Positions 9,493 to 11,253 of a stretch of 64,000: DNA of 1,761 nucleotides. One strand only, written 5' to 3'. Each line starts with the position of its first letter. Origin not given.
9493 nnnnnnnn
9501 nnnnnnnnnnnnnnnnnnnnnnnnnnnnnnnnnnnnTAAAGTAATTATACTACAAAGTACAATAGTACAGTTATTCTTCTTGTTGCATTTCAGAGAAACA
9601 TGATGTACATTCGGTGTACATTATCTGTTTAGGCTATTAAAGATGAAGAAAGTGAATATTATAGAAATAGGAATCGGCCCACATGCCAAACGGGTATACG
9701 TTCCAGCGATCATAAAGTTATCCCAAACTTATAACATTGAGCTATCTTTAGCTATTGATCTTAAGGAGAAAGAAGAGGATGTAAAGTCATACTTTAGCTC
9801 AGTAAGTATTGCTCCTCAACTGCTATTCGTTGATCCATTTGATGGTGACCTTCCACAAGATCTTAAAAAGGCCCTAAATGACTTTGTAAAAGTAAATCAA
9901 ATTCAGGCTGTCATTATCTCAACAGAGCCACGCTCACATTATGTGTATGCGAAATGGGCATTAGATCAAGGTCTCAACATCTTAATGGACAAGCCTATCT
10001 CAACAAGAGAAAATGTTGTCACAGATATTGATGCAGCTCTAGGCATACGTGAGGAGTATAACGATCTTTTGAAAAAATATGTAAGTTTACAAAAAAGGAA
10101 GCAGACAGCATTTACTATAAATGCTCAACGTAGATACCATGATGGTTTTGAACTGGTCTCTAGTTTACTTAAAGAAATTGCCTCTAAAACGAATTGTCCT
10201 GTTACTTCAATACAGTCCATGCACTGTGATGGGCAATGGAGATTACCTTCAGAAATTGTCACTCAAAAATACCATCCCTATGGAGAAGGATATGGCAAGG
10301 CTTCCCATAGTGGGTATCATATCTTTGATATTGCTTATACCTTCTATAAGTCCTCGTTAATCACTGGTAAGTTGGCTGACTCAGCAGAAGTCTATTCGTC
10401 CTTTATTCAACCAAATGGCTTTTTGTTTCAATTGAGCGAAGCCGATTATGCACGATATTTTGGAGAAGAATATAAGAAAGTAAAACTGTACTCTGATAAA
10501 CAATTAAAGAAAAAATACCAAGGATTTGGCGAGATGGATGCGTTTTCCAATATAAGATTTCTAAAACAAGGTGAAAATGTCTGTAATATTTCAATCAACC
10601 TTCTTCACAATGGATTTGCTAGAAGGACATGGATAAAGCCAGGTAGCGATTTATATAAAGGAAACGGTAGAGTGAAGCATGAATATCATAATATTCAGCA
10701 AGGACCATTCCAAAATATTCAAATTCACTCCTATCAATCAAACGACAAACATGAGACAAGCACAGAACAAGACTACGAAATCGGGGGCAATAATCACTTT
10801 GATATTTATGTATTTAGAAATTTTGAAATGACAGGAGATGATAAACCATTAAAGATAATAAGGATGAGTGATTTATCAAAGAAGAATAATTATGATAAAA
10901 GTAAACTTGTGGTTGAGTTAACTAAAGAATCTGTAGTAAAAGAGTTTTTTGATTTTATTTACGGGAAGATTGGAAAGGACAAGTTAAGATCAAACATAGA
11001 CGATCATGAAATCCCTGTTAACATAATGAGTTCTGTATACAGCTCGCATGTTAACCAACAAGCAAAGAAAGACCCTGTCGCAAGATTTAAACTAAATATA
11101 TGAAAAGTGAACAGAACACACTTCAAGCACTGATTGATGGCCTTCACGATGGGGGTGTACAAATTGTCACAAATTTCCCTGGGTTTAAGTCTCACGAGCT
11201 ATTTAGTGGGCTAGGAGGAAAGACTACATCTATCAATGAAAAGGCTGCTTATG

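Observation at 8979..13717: Cargo mini-cluster on the tRNA-Asn island: deoxyribosyltransferase-like, oxidoreductase, TPP-dependent decarboxylase-like, Tmk-like kinase, hydrolase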

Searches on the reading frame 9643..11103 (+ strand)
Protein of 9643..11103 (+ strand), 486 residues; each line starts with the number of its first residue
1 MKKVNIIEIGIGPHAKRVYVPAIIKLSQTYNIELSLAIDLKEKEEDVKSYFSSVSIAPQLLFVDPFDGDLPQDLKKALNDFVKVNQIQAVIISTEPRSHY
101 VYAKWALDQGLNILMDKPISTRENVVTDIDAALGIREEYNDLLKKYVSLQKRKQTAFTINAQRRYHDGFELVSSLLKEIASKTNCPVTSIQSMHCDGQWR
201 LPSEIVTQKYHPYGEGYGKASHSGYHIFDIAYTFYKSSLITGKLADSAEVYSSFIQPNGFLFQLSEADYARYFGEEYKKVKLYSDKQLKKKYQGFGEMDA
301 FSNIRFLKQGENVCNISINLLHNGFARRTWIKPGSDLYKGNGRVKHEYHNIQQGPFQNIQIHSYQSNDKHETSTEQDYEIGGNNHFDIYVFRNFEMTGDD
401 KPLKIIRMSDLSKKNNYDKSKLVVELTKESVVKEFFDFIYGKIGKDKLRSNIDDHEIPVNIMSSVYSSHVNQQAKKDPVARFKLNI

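Call 5: search_protein_families(library=pfam, proteins=[window:9643-11103:+], max_evalue=0.01)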
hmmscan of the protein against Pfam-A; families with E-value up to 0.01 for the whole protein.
window:9643-11103:+ (486 aa): 1 family
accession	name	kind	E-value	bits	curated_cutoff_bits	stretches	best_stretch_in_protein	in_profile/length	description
PF01408.29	GFO_IDH_MocA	-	6.2e-06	27.3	24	1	78-122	54-98/120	Oxidoreductase family, NAD-binding Rossmann fold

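Call 6: search_protein_families(library=ncbifam, proteins=[window:9643-11103:+], max_evalue=0.01)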
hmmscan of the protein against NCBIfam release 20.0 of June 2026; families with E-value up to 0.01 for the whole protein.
window:9643-11103:+ (486 aa): 2 families
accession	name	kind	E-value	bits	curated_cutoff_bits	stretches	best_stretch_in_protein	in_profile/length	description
NF007574.0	PRK10206.1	equivalog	2.8e-07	29.9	352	1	76-122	55-101/345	oxidoreductase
TIGR04380.1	myo_inos_iolG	equivalog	0.00026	20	355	1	77-128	55-106/330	inositol 2-dehydrogenase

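Call 7: search_protein_families(library=padloc, proteins=[window:9643-11103:+], max_evalue=0.01)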
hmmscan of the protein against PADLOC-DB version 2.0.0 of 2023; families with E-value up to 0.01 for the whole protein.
window:9643-11103:+ (486 aa): 0 families

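Call 8: search_protein_families(library=phrogs, proteins=[window:9643-11103:+], max_evalue=0.01)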
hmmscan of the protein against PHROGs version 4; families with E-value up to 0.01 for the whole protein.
window:9643-11103:+ (486 aa): 0 families

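Call 15: search_solved_structures(query=window:9643-11103:+, max_evalue=1)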
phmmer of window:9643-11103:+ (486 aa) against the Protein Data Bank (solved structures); distinct sequences matched with E-value up to 1: 19.
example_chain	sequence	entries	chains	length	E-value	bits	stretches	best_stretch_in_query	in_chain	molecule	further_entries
3f4l_A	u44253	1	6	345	0.0065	18.4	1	73-120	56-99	Putative oxidoreductase yhhX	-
3fhl_A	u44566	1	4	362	0.016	17.1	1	77-122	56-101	Putative oxidoreductase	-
3v5n_A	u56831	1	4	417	0.2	13.5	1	77-121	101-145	Oxidoreductase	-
3d9i_A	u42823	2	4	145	0.31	12.9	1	365-427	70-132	RNA-binding protein 16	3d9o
3d9j_A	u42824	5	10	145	0.32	12.8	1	365-427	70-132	RNA-binding protein 16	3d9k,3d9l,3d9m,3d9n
3m2t_A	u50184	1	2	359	0.4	12.5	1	84-132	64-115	Probable dehydrogenase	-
2diw_A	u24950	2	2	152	0.5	12.2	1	365-426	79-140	Putative RNA-binding protein 16 | SR-related and CTD-associated factor 8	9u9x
3dty_A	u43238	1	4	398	0.55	12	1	83-120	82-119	Oxidoreductase, Gfo/Idh/MocA family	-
4c2a_A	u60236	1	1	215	0.85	11.4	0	2-54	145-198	VON WILLEBRAND FACTOR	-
4c29_A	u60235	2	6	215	0.86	11.4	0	2-54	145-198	VON WILLEBRAND FACTOR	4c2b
1sq0_A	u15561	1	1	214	0.87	11.4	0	2-54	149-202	Von Willebrand factor (vWF) [Contains: Von Willebrand antigen II]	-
1auq_A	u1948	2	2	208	0.92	11.3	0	2-54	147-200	A1 DOMAIN OF VON WILLEBRAND FACTOR | Von Willebrand factor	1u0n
1m10_A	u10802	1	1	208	0.92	11.3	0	2-54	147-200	von Willebrand Factor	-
1uex_C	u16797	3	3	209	0.92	11.3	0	2-54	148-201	von Willebrand Factor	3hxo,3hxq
7f49_A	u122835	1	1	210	0.93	11.3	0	2-54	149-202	von Willebrand factor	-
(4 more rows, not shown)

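Call 18: find_homologous_proteins(query=window:9643-11103:+)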
Query window:9643-11103:+ (486 aa): 1433 proteins with E <= 0.001 among 8000 candidates; the best 120 are listed.
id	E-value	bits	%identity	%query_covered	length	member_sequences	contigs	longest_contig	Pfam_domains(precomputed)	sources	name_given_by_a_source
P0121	0.0e+0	1093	100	99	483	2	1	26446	PF01408.29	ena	-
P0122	1.0e-206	705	62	100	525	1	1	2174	PF01408.29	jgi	jgi:predicted dehydrogenase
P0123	9.5e-206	702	63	100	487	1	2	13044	PF01408.29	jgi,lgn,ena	-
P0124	7.9e-201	686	60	100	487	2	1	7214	PF01408.29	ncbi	-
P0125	9.6e-201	686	61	100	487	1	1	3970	PF01408.29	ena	-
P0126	1.1e-199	682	61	100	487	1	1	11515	-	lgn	-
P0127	1.6e-199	682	62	100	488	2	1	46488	PF01408.29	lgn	-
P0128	1.6e-199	682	59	100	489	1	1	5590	PF01408.29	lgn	-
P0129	1.2e-198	679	61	98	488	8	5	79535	PF01408.29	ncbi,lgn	-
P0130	2.6e-198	678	59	100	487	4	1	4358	PF01408.29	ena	-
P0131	8.3e-198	676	60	100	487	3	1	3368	PF01408.29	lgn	-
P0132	3.5e-197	674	61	100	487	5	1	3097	PF01408.29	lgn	-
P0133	6.1e-197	673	60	100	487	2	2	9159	-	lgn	-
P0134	1.4e-196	672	59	100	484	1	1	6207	-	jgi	-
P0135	4.0e-196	670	59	100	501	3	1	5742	PF01408.29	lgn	-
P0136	1.3e-195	669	60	99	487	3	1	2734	PF01408.29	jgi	jgi:hypothetical protein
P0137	1.9e-195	668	61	100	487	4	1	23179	PF01408.29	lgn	-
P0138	6.1e-195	666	60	100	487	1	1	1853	PF01408.29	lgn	-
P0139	8.7e-195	666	61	100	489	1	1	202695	PF01408.29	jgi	jgi:predicted dehydrogenase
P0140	1.9e-194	665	59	100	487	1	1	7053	PF01408.29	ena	-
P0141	3.6e-194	664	59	98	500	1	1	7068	PF01408.29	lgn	-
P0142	5.1e-194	663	59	98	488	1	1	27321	PF01408.29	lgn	-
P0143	2.7e-193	661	60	100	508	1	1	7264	PF01408.29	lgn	-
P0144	5.3e-193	660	60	100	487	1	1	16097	PF01408.29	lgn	-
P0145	5.6e-193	660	59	100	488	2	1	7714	PF01408.29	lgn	-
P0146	1.7e-192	658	59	100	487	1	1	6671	PF01408.29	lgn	-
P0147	7.6e-192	656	60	98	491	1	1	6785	PF01408.29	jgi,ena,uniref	uniref:Gfo/Idh/MocA-like oxidoreductase N-terminal domain-containing protein n=1 Tax=candidate divis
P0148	2.6e-191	654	58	100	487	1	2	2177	PF01408.29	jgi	jgi:hypothetical protein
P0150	1.5e-190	652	58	99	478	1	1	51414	PF01408.29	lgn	-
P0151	5.0e-190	650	58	100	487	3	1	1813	PF01408.29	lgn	-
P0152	5.6e-188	643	58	100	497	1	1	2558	PF01408.29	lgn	-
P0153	8.2e-188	643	58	100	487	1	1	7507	PF01408.29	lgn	-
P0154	1.2e-187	642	59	100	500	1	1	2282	PF01408.29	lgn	-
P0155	1.1e-186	639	58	100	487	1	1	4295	PF01408.29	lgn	-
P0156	3.4e-186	638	58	100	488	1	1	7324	PF01408.29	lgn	-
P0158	5.7e-186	637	56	100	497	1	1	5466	PF01408.29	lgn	-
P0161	8.6e-185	633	59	97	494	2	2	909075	PF01408.29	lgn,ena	-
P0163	1.4e-181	622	56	99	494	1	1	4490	PF01408.29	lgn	-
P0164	6.8e-181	620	57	97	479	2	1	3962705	PF01408.29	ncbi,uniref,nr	ncbi:Gfo/Idh/MocA family protein [Chitinophaga flava]|uniref:Gfo/Idh/MocA-like oxidoreductase N-term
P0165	1.3e-180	619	58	99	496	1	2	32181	PF01408.29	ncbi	-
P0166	4.6e-180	617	57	99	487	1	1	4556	PF01408.29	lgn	-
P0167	3.3e-179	615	58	99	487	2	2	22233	PF01408.29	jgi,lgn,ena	-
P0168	4.7e-179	614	57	98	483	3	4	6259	PF01408.29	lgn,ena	-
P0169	4.3e-178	611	56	99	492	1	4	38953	PF01408.29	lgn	-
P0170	9.6e-178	610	56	98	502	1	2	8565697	PF01408.29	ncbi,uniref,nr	ncbi:Gfo/Idh/MocA family protein [Chitinophaga nivalis]|uniref:Gfo/Idh/MocA family oxidoreductase n=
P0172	5.6e-176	604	53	99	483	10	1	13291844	PF01408.29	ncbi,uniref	ncbi:Gfo/Idh/MocA family protein [Archangium violaceum]|uniref:Gfo/Idh/MocA family protein n=1 Tax=A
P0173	1.8e-174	599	55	99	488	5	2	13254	PF01408.29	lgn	-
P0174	1.1e-173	596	52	99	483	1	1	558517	PF01408.29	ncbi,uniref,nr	ncbi:Gfo/Idh/MocA family oxidoreductase [Vitiosangium sp. GDMCC 1.1324]|uniref:Gfo/Idh/MocA family o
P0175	1.7e-173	596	55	100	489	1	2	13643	PF01408.29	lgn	-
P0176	1.5e-172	593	55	98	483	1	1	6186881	PF01408.29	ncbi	ncbi:Gfo/Idh/MocA family oxidoreductase [Pedobacter sp. NJ-S-72]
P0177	3.4e-172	591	52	99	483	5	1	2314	PF01408.29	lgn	-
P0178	5.5e-172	591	54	98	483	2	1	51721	PF01408.29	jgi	-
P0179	5.6e-172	591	56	99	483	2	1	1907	PF01408.29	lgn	-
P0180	7.8e-172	590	61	86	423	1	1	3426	PF01408.29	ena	-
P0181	8.7e-172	590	54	98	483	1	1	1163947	PF01408.29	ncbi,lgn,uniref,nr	ncbi:hypothetical protein HDF26_003613 [Pedobacter cryoconitis]|uniref:Gfo/Idh/MocA family oxidoredu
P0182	9.8e-172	590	54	98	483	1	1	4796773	PF01408.29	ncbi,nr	ncbi:Gfo/Idh/MocA family oxidoreductase [Pedobacter sp. PAMC26386]|nr:Gfo/Idh/MocA family oxidoreduc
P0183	1.6e-171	589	55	100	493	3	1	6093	PF01408.29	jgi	-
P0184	1.7e-171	589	53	99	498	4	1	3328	PF01408.29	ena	-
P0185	2.1e-171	589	55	98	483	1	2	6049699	PF01408.29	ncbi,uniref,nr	ncbi:hypothetical protein TH53_17390 [Pedobacter lusitanus]|uniref:Contig76, whole genome shotgun se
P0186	3.8e-171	588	54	99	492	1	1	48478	PF01408.29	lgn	-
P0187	3.9e-171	588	53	99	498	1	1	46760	PF01408.29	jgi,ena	-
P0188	4.8e-171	588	52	99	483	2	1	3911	PF01408.29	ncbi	ncbi:MAG: Gfo/Idh/MocA family protein [Archangium sp.]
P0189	8.5e-171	587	54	98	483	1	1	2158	PF01408.29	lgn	-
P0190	2.7e-170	585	55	98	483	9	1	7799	PF01408.29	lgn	-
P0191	4.3e-170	584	54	98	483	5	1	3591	PF01408.29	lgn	-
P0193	8.4e-170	584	54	100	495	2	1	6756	PF01408.29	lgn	-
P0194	3.3e-169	582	52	98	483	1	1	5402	PF01408.29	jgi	jgi:predicted dehydrogenase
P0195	2.3e-168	579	54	99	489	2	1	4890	PF01408.29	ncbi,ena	-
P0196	4.5e-167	575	52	99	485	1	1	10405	PF01408.29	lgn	-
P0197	6.3e-167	574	54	98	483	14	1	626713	PF01408.29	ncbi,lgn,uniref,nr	ncbi:Gfo/Idh/MocA family oxidoreductase [Pedobacter cryoconitis]|uniref:Gfo/Idh/MocA family oxidored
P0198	1.0e-166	573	52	100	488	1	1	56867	PF01408.29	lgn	-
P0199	1.5e-166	573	51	100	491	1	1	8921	PF01408.29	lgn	-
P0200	1.5e-166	573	64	81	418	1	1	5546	PF01408.29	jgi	-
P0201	2.6e-166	572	53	100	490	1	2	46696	PF01408.29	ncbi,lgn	-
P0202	1.8e-165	569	51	98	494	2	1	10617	PF01408.29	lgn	-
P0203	4.2e-165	568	50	99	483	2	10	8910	PF01408.29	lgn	-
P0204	8.2e-165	567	52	99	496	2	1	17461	-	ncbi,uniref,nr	ncbi:hypothetical protein [Methylomonas rivi]|uniref:Gfo/Idh/MocA-like oxidoreductase N-terminal dom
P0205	9.7e-165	567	52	98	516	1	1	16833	PF01408.29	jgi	jgi:hypothetical protein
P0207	2.3e-164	566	52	100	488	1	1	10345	PF01408.29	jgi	jgi:hypothetical protein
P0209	3.3e-164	565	52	98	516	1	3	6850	PF01408.29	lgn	-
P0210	1.7e-163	563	53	99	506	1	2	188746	PF01408.29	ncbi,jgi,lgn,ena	jgi:hypothetical protein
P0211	4.7e-163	561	51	100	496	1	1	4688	PF01408.29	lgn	-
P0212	5.5e-163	561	52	100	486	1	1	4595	PF01408.29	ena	-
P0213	6.1e-163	561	53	99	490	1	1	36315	PF01408.29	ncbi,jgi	-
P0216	1.4e-162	560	52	98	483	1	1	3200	PF01408.29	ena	-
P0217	2.0e-162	559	51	100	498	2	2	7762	PF01408.29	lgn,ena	-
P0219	4.5e-162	558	53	99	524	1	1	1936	PF01408.29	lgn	-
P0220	5.7e-162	558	50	100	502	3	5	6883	PF01408.29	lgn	-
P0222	1.3e-161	556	50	100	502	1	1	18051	PF01408.29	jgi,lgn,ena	-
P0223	1.5e-161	556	53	97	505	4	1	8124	PF01408.29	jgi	jgi:hypothetical protein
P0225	1.7e-161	556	52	98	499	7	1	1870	PF01408.29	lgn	-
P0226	1.7e-161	556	51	100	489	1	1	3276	PF01408.29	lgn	-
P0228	3.4e-161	555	53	99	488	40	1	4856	PF01408.29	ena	-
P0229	5.2e-161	555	51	100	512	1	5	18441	PF01408.29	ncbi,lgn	-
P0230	5.4e-161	554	52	98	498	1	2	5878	PF01408.29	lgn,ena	-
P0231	6.7e-161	554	53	97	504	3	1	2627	PF01408.29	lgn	-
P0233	1.3e-160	553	51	99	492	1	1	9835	PF01408.29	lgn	-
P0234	1.4e-160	553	50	100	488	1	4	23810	PF01408.29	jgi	-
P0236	1.6e-160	553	52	98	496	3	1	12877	PF01408.29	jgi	jgi:hypothetical protein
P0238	2.5e-160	552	50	97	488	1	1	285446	PF01408.29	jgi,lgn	jgi:hypothetical protein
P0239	3.5e-160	552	51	100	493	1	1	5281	PF01408.29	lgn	-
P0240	4.2e-160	552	52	99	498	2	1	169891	PF01408.29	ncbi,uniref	ncbi:hypothetical protein MNBD_GAMMA12-217 [hydrothermal vent metagenome]|uniref:Gfo/Idh/MocA-like o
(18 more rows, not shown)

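Call 20: find_encoding_contigs(protein=P0164, flank=9000, max_places=1)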
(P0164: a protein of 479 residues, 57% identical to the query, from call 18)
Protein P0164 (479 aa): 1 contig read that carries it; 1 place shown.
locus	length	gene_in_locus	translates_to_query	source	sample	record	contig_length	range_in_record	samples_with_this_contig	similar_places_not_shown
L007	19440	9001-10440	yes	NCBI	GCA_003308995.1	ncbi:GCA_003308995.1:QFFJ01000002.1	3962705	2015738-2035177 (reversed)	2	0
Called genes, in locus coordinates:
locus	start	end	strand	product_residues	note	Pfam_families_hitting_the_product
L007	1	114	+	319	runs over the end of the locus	PF01531:Glyco_transf_11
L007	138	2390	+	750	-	PF03412:Peptidase_C39, PF00664:ABC_membrane, PF00005:ABC_tran, PF02463:SMC_N (weak), PF09818:ABC_ATPase (faint)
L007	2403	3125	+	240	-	-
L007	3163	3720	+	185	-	-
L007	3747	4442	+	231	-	PF03407:Nucleotid_trans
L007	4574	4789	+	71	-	-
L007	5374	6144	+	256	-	PF00072:Response_reg, PF04397:LytTR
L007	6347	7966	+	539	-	PF04389:Peptidase_M28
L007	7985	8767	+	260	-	PF06167:Peptidase_M90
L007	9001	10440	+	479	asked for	PF01408:GFO_IDH_MocA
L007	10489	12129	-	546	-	-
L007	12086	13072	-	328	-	PF04773:FecR, PF16344:FecR_C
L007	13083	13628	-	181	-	PF04542:Sigma70_r2, PF08281:Sigma70_r4_2, PF04545:Sigma70_r4 (weak)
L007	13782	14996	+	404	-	PF03150:CCP_MauG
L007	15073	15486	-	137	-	-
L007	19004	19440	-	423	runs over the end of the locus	PF01408:GFO_IDH_MocA, PF19051:GFO_IDH_MocA_C2, PF22725:GFO_IDH_MocA_C3 (faint)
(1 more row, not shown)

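Call 21: find_encoding_contigs(protein=P0172, flank=9000, max_places=1)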
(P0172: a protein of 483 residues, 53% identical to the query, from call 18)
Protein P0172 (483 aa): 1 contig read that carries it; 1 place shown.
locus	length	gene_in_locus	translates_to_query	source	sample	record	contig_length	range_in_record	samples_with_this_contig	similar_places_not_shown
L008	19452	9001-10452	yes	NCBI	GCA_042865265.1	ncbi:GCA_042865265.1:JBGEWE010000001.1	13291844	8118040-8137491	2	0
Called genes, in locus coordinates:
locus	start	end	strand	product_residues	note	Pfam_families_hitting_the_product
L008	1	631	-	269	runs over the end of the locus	-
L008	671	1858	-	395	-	PF09084:NMT1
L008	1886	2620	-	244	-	PF04012:PspA_IM30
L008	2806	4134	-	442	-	PF01979:Amidohydro_1, PF07969:Amidohydro_3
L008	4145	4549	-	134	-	PF08211:dCMP_cyt_deam_2, PF00383:dCMP_cyt_deam_1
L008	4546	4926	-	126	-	PF07238:PilZ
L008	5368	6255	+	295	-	-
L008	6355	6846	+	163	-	-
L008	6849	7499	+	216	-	-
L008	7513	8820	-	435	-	PF02885:Glycos_trans_3N, PF00591:Glycos_transf_3, PF07831:PYNP_C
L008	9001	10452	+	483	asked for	PF01408:GFO_IDH_MocA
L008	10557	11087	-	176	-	-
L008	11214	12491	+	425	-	PF13637:Ank_4 (faint), PF13857:Ank_5 (faint), PF00023:Ank (faint), PF12796:Ank_2, PF13606:Ank_3 (faint)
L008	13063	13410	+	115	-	PF23621:BP74_N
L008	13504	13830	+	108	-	PF00085:Thioredoxin, PF08534:Redoxin (weak), PF13098:Thioredoxin_2 (weak)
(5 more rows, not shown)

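Call 22: find_encoding_contigs(protein=P0204, flank=9000, max_places=1)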
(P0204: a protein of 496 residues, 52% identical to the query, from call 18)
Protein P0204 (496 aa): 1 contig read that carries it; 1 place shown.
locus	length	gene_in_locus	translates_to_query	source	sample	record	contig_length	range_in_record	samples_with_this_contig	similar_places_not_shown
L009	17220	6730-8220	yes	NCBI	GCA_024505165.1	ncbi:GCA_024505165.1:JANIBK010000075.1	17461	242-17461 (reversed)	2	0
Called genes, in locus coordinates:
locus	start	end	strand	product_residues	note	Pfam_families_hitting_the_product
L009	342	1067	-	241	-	-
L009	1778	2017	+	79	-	-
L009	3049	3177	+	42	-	-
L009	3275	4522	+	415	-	-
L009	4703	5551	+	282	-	PF04055:Radical_SAM (faint)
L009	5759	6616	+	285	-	PF02668:TauD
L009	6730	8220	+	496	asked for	-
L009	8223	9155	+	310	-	PF02826:2-Hacid_dh_C, PF03446:NAD_binding_2 (weak)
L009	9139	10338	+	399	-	PF04101:Glyco_tran_28_C (weak)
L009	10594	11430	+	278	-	PF01636:APH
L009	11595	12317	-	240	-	PF01522:Polysacc_deac_1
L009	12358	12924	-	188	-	-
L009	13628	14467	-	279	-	PF13509:S1_2, PF17783:WHD_CvfB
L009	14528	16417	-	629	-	PF02518:HATPase_c, PF00204:DNA_gyraseB, PF01751:Toprim, PF00986:DNA_gyraseB_C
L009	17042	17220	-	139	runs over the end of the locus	PF02780:Transketolase_C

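Call 54: predict_structure(alignment_id=A3)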
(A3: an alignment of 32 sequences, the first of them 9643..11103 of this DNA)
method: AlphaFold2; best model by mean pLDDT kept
length: 486 residues; sequences in the alignment: 32
mean_pLDDT: 90.4   pTM: 0.91
mean pLDDT of the five models: 90.4, 89.2, 88.9, 88.8, 88.7
residues with pLDDT >= 90: 327; 70-90: 133; 50-70: 26; < 50: 0
segments of 3 or more residues with pLDDT < 50: none
pLDDT, mean of each block of 10 residues (from residue 1): 92 90 93 97 96 96 90 97 98 90 97 89 93 96 97 95 94 97 95 84 74 84 91 95 94 90 85 80 90 89 97 97 70 59 87 96 83 83 93 88 93 85 86 96 94 95 97 96 86
secondary structure, 60 per line:
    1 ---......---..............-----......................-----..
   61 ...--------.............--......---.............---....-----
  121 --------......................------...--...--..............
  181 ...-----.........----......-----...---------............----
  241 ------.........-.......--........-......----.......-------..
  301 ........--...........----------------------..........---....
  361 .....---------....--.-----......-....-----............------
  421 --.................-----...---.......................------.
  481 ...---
elements in order: E4-9 H13-26 E32-40 H41-53 E59-63 H72-84 E87-92 H96-108 E112-115 H129-150 E157-159 H167-183 E189-197 H202-207 H225-236 E247-255 H257-263 H266-273 H275-280 H285-291 E299-308 E311-321 E344-353 E357-365 H375-378 E387-392 H394-397 E403-407 H408-414 H423-439 H452-473 E480-483

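Call 59: fold_search(model_id=the predicted structure, library=pdb)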
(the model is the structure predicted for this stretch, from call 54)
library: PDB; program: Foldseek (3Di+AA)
matches with E <= 10: 1755; with E <= 0.001: 339
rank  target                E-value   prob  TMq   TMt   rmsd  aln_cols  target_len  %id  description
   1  8tdi_I                1.8e-15  1.00  0.56  0.70   5.9       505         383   13  Structure of P2B11 Glucuronide-3-dehydrogenase (released 2024-06-12)
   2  8tdi_F                2.2e-15  1.00  0.57  0.70   5.4       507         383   14  Structure of P2B11 Glucuronide-3-dehydrogenase (released 2024-06-12)
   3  8tdi_B                2.5e-15  1.00  0.55  0.68   5.8       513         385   13  Structure of P2B11 Glucuronide-3-dehydrogenase (released 2024-06-12)
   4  8tdi_E                2.8e-15  1.00  0.55  0.69   5.6       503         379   13  Structure of P2B11 Glucuronide-3-dehydrogenase (released 2024-06-12)
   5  8tdi_A                2.9e-15  1.00  0.56  0.69   5.6       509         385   14  Structure of P2B11 Glucuronide-3-dehydrogenase (released 2024-06-12)
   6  8tdi_C                3.7e-15  1.00  0.57  0.72   5.5       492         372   13  Structure of P2B11 Glucuronide-3-dehydrogenase (released 2024-06-12)
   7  8tdi_H                3.9e-15  1.00  0.56  0.70   5.6       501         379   14  Structure of P2B11 Glucuronide-3-dehydrogenase (released 2024-06-12)
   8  1rye_B                4.1e-15  1.00  0.57  0.72   5.0       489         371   10  Crystal Structure of the Shifted Form of the Glucose-Fructose Oxidoreductase from Zymomonas mobilis (released 2005-02-15)
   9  8tdi_K                4.6e-15  1.00  0.56  0.71   5.4       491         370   13  Structure of P2B11 Glucuronide-3-dehydrogenase (released 2024-06-12)
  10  8tdi_G                6.5e-15  1.00  0.56  0.69   5.6       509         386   13  Structure of P2B11 Glucuronide-3-dehydrogenase (released 2024-06-12)
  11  5yab_C                7.7e-15  1.00  0.58  0.75   5.3       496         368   12  Crystal structure of scyllo-inositol dehydrogenase with L-glucose dehydrogenase activity (released 2018-05-23)
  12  8tdi_J                9.7e-15  1.00  0.57  0.70   5.6       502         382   14  Structure of P2B11 Glucuronide-3-dehydrogenase (released 2024-06-12)
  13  8tdi_D                1.1e-14  1.00  0.55  0.69   5.8       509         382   13  Structure of P2B11 Glucuronide-3-dehydrogenase (released 2024-06-12)
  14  9m3d_E                1.6e-14  1.00  0.57  0.76   6.1       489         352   14  Crystal structure of the DgpA1 protein from W974-1 substrate free form (released 2026-03-04)
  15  5yab_A                1.6e-14  1.00  0.58  0.75   5.6       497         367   11  Crystal structure of scyllo-inositol dehydrogenase with L-glucose dehydrogenase activity (released 2018-05-23)
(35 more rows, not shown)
